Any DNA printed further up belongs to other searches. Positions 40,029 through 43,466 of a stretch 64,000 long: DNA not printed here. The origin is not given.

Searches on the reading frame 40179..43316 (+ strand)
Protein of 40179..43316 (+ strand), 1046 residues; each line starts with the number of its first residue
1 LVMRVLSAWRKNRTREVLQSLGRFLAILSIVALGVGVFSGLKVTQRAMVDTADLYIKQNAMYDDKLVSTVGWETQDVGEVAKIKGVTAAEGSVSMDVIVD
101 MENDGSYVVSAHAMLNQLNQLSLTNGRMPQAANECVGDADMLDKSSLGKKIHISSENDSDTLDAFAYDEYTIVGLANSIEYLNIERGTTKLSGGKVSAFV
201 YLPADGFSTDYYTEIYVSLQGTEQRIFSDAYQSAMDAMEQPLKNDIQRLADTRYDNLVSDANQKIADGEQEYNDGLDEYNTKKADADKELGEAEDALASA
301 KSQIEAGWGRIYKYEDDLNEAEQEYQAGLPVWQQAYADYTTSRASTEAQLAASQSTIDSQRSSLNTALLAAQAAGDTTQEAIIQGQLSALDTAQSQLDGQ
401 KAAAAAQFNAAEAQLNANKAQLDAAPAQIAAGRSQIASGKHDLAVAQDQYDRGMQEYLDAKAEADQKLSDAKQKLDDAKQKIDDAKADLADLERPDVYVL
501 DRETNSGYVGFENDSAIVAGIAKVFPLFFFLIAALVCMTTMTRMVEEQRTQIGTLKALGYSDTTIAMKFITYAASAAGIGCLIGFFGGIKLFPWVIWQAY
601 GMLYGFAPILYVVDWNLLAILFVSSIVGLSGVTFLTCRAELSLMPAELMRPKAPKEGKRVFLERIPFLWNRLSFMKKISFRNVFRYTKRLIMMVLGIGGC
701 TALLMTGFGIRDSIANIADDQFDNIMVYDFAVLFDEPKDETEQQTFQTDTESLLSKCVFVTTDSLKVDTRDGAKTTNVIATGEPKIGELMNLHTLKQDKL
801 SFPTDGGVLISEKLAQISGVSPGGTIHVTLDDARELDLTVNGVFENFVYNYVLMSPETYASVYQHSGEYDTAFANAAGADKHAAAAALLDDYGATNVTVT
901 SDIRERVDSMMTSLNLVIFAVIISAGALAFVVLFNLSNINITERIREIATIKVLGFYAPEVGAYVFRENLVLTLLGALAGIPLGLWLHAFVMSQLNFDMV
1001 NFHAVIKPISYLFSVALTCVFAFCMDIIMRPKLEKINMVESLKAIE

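Call 89: search_protein_families(library=pfam, proteins=[window:40179-43316:+], max_evalue=0.00001)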
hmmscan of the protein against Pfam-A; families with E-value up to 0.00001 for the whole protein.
window:40179-43316:+ (1046 aa): 1 family
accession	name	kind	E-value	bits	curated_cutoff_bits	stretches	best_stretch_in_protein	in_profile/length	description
PF02687.27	FtsX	-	1.2e-25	90.3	25.5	2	921-1033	3-115/120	FtsX-like permease C-terminal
